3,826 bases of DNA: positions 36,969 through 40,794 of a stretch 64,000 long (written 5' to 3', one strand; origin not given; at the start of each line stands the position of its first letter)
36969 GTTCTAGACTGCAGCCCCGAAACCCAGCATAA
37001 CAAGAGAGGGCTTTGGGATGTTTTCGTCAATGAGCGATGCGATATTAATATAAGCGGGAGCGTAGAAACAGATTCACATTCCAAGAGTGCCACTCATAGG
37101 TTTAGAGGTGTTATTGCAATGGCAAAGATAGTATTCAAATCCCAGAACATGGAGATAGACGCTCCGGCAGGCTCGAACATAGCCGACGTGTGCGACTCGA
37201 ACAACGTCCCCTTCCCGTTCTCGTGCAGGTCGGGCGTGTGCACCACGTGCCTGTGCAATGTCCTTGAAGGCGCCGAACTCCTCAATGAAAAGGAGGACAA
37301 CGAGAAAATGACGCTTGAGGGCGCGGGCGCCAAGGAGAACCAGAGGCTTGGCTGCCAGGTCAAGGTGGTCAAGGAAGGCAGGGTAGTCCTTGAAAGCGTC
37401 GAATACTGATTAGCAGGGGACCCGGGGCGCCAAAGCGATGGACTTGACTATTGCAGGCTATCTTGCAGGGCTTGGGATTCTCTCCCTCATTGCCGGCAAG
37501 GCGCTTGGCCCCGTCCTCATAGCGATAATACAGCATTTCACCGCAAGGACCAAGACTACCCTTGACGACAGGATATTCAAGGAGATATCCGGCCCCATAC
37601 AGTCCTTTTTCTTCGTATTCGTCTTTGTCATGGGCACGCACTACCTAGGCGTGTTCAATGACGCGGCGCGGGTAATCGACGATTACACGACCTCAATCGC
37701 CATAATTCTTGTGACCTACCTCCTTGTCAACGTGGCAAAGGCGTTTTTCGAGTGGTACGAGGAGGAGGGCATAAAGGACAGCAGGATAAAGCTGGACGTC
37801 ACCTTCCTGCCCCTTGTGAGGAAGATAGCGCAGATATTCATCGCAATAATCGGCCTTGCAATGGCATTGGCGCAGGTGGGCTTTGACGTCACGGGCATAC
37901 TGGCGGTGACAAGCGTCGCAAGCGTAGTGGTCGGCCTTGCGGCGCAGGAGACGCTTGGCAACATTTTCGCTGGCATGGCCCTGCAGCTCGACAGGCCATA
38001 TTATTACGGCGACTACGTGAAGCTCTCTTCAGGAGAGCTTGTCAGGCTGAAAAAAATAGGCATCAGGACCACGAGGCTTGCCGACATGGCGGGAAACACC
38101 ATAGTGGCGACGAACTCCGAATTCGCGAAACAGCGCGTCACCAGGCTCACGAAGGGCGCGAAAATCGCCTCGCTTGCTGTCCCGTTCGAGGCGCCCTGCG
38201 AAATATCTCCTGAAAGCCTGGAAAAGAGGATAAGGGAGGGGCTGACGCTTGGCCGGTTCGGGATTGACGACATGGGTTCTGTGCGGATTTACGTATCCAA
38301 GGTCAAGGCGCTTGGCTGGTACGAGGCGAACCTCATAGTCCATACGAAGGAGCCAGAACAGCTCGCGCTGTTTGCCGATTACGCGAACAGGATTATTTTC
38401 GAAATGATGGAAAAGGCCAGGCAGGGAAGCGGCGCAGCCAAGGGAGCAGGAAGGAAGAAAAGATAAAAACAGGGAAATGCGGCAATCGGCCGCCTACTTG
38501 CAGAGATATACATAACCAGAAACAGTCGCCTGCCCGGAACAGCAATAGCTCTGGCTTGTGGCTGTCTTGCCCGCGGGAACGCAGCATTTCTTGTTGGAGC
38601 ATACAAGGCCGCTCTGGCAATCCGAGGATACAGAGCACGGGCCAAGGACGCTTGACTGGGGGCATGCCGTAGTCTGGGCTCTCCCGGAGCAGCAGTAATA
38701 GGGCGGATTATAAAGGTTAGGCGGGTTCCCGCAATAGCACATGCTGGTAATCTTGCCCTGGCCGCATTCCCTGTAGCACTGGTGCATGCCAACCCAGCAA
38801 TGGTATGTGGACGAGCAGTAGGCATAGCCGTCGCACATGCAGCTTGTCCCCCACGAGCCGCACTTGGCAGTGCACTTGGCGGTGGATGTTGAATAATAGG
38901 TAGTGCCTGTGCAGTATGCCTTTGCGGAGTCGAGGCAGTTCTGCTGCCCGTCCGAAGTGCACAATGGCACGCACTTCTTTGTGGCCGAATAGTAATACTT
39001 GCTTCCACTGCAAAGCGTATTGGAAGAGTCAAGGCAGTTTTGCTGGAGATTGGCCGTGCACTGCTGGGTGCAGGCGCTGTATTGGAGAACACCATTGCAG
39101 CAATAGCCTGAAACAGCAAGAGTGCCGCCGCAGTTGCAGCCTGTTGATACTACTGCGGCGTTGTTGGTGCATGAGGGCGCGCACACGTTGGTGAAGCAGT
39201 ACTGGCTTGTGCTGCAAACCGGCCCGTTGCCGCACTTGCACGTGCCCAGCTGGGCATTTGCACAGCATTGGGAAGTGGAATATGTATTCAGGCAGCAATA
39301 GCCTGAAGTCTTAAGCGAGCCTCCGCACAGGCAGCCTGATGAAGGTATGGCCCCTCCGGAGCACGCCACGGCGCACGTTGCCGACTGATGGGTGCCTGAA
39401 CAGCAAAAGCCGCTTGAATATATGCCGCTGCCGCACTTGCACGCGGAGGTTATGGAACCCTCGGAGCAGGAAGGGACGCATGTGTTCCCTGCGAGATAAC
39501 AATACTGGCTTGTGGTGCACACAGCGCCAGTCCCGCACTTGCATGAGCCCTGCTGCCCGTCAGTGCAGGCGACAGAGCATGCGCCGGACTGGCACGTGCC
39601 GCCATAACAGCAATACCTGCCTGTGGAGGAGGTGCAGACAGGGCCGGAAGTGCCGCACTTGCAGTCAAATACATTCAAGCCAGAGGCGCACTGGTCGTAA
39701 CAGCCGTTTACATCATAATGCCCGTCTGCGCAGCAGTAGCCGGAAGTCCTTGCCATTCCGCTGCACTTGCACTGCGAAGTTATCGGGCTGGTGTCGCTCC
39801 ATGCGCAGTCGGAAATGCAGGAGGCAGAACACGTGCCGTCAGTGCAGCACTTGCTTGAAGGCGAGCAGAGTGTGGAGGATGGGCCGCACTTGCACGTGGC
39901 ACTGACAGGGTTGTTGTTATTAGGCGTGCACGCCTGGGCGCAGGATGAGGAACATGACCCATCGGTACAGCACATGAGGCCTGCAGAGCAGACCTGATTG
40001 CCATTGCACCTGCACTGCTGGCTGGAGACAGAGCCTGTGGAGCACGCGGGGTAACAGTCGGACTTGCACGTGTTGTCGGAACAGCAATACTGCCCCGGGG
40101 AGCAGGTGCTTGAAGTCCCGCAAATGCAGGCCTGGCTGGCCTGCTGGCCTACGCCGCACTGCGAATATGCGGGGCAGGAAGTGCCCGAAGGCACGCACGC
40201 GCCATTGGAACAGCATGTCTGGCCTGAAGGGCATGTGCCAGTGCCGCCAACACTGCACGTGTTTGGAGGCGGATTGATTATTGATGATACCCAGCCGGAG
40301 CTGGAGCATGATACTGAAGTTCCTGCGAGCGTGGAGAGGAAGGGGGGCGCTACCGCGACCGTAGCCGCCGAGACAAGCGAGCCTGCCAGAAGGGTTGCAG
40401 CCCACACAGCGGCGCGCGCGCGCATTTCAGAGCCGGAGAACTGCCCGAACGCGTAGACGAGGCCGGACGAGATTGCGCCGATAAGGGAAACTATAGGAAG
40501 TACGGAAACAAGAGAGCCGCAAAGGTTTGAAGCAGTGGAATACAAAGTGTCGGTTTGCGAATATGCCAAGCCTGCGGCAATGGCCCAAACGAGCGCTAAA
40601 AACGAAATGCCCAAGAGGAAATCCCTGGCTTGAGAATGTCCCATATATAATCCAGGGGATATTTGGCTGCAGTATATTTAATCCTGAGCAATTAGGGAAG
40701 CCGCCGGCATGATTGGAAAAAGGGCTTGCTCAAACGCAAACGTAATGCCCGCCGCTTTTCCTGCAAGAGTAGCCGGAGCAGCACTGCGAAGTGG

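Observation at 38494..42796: Tandem pair of 13%-cysteine, N-terminally anchored surface proteins with mosaic near-identity, bracketed by two MscS channel genes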

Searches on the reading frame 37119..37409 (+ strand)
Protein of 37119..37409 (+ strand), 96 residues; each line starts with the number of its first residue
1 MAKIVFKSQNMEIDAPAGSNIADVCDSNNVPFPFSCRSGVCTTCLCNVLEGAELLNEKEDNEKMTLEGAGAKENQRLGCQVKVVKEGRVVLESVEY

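Call 13: search_protein_families(library=pfam, proteins=[window:37119-37409:+], max_evalue=0.001)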
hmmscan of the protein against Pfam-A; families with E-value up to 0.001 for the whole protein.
window:37119-37409:+ (96 aa): 1 family
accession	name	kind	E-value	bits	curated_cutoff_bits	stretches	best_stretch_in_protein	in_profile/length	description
PF00111.32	Fer2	-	2.4e-14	53.5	21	1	8-83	5-76/77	2Fe-2S iron-sulfur cluster binding domain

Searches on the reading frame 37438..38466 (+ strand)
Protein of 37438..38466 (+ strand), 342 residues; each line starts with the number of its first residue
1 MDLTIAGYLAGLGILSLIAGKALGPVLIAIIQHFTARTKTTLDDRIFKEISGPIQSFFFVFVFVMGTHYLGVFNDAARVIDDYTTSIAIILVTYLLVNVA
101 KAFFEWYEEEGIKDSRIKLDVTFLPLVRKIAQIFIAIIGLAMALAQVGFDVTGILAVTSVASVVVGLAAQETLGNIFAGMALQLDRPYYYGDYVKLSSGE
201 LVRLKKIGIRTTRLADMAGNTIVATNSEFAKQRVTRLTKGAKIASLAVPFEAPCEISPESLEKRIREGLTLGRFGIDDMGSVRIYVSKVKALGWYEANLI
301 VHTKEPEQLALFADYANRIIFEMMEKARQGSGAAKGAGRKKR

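Call 5: search_protein_families(library=pfam, proteins=[window:37438-38466:+], max_evalue=1)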
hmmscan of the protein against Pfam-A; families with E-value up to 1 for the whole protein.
window:37438-38466:+ (342 aa): 3 families
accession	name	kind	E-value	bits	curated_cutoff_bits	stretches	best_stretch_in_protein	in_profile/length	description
PF00924.24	MS_channel_2nd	-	8.3e-08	32.7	20.2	1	172-235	2-64/68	Mechanosensitive ion channel, beta-domain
PF21088.3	MS_channel_1st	-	0.001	19.4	23.1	1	131-170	3-42/42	Mechanosensitive ion channel, transmembrane helices 2/3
PF21107.2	STPRs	-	0.17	12.8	27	1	210-251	25-66/74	STPRs (score and three amino acid peptide repeats)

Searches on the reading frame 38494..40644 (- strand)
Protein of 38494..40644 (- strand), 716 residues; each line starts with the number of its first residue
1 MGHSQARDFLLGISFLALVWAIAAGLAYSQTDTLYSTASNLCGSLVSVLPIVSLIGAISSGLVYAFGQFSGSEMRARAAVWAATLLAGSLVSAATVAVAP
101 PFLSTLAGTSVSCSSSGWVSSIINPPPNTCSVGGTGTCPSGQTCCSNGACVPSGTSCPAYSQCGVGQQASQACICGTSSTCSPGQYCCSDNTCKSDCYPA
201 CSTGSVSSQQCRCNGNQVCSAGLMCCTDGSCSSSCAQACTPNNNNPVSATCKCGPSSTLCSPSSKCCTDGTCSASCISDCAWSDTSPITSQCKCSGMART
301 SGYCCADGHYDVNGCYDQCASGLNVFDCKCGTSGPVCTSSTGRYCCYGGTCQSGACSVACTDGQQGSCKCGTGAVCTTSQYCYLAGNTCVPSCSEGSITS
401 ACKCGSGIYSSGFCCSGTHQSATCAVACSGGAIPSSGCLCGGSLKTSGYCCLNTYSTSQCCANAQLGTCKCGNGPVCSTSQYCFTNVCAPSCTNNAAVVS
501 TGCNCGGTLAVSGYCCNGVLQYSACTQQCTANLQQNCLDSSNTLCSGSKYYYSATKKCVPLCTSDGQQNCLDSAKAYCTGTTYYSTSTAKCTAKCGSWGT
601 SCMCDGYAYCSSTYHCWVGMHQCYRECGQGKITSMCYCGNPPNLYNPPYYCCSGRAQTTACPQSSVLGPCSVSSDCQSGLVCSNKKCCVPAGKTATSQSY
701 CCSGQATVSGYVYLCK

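Call 5: search_protein_families(library=pfam, proteins=[window:38494-40644:-], max_evalue=1)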
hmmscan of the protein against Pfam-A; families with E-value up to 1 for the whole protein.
window:38494-40644:- (716 aa): 0 families

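Call 9: find_homologous_proteins(query=window:38494-40644:-, max_evalue=0.001)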
Query window:38494-40644:- (716 aa): 3 proteins with E <= 0.001 among 8000 candidates.
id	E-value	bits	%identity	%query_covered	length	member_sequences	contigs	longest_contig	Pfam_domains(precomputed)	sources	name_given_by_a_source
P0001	0.0e+0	1566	100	100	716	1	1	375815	-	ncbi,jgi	ncbi:MAG: hypothetical protein WC506_06605 [Candidatus Micrarchaeia archaeon]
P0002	2.0e-240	818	73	78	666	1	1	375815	-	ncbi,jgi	ncbi:MAG: hypothetical protein WC506_06610 [Candidatus Micrarchaeia archaeon]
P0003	9.8e-9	52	36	40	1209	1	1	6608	PF21722.5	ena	-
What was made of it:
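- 38494..40644 (-): Gene A: 716-aa pilin-domain / Cys-rich fusion protein (NCBI WC506_06605). Identical to P0001, named a Candidatus Micrarchaeia archaeon protein (call 9).
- The locus was seen on only one contig (call 9).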

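Call 15: search_protein_families(library=ncbifam, proteins=[window:38494-40644:-, P0003], max_evalue=1)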
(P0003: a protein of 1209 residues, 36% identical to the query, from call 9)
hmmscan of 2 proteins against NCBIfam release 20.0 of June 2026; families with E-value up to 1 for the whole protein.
window:38494-40644:- (716 aa): 1 family
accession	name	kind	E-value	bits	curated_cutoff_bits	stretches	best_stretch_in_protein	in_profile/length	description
NF033437.1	YpdK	equivalog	0.24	11.4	30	1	9-21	4-16/23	membrane protein YpdK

P0003 (1209 aa): 1 family
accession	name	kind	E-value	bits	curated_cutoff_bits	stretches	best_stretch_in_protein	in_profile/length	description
NF009897.0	PRK13357.1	equivalog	0.063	12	307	1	795-850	153-209/358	branched-chain amino acid aminotransferase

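Call 16: search_solved_structures(query=window:38494-40644:-, max_evalue=1, show_alignments=2)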
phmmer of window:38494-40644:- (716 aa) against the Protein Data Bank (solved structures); distinct sequences matched with E-value up to 1: 0.
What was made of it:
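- On Known Cys-rich repeat families (EGF, granulin, hevein, TNFR-CRD, metallothionein and others): PDB sequences gave none (call 16).
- Tried and rejected: Pfam, NCBIfam and PDB-sequence searches of the full proteins found nothing for the body (calls 5, 15, 16).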

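Call 33: find_encoding_contigs(protein=P0003, flank=10000, max_places=4)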
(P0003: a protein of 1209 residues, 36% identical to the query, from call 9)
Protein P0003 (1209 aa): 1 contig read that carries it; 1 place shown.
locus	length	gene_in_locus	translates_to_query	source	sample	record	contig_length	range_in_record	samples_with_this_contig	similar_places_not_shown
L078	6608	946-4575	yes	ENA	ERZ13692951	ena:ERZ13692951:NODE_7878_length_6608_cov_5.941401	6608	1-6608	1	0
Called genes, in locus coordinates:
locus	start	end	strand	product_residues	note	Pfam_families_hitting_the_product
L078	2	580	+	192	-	?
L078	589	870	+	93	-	-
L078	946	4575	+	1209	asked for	PF21722:Gly_rich_2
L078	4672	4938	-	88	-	-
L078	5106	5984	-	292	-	PF02749:QRPTase_N, PF01729:QRPTase_C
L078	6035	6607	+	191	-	?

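Call 34: find_encoding_contigs(protein=P0001, flank=3000, max_places=4)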
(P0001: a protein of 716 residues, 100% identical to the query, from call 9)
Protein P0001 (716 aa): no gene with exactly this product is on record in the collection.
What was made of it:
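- Tried and rejected: I looked for independent copies of the locus. find_encoding_contigs has no record of A (call 34).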

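Call 87: find_related_loci(query=window:38494-40644:-, collection=metagenome_contigs, flank=10000)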
Query window:38494-40644:- (716 aa) in metagenome_contigs; peptide patterns used: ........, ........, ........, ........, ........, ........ (x = any residue, [..] = any of these).
47 stretches matched a pattern, but none encodes a relative of the query by tblastn (E <= 1e-3).

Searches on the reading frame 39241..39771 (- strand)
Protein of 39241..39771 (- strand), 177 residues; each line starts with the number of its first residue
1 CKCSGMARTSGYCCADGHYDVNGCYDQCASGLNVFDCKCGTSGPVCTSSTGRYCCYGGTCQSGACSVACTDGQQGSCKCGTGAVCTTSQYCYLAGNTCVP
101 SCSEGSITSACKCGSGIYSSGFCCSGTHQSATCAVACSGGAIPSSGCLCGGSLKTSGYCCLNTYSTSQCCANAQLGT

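Call 64: predict_structure(alignment_id=A4)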
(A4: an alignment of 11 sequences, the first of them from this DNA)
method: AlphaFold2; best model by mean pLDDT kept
length: 177 residues; sequences in the alignment: 11
mean_pLDDT: 69.3   pTM: 0.48
mean pLDDT of the five models: 69.3, 66.8, 66.3, 65.8, 63.1
residues with pLDDT >= 90: 21; 70-90: 72; 50-70: 60; < 50: 24
segments of 3 or more residues with pLDDT < 50: 1-3, 25-40, 173-177
pLDDT, mean of each block of 10 residues (from residue 1): 55 59 48 43 53 54 60 78 83 91 89 92 85 71 75 81 80 43
secondary structure, 60 per line:
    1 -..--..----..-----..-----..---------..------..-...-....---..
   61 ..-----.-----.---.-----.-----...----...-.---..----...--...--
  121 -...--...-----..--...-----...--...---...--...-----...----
elements in order: E52-55 E59-62 E90-92 E97-99 E111-113 E116-118 E122-124 E127-129 E139-141 E147-149 E152-154 E158-160 E163-165
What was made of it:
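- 38497..40305 (-): A: Cys-rich extracellular body, aa 114-716. The CxCG module array is aa 173-535 (39040-40128). The divergent Cys-rich C-terminal part is 38497-39039. AF2 of aa 292-468 gives small beta-hairpins with pLDDT 78-92 over aa 362-461 (call 64).
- AF2 predicts beta-hairpin units with pLDDT 78-92 where the alignment is deepest (call 64). AF2 predicts regular beta-hairpins (call 64), not the irregular wraps of metal-thiolate clusters.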

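Call 68: fold_search(model_id=the predicted structure, library=pdb)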
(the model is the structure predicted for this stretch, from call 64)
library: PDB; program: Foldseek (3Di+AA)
matches with E <= 10: 2; with E <= 0.001: 0
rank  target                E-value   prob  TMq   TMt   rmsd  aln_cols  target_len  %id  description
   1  2joo_MODEL_1_A        5.9e+00  0.09  0.14  0.39   2.3        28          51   32  The NMR Solution Structure of Recombinant RGD-hirudin (released 2008-03-18)
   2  2x3t_B                8.6e+00  0.01  0.11  0.12  17.5       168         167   23  Glutaraldehyde-crosslinked wheat germ agglutinin isolectin 1 crystal soaked with a synthetic glycopeptide (released 2010-06-30)
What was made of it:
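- On Known Cys-rich repeat families (EGF, granulin, hevein, TNFR-CRD, metallothionein and others): Foldseek PDB gave a best E of 5.9 (call 68).
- Closest known: Disulfide-rich tandem-repeat ectodomains. Different: The best Foldseek PDB matches were E 5.9 (hirudin) and 8.6 (wheat-germ agglutinin) (call 68).
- Tried and rejected: Foldseek against PDB with the body model gave a best E of 5.9 (call 68).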

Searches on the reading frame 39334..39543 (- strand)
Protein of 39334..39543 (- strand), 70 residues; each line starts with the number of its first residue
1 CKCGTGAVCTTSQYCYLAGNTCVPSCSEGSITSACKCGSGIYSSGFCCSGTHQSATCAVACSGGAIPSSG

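Call 37: find_homologous_proteins(query=A3, max_evalue=0.01)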
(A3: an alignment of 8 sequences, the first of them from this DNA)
Query A3 (8 sequences): 196 candidates shared short words with the query, none scored E <= 0.01.
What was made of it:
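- On Known Cys-rich repeat families (EGF, granulin, hevein, TNFR-CRD, metallothionein and others): The module profile gave no hit against 5.8e9 proteins (call 37).
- Closest known: Disulfide-rich tandem-repeat ectodomains. Different: A module profile found nothing among 5.8e9 proteins (call 37).
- Tried and rejected: Even A and B were not returned, so this search has low power (call 37).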
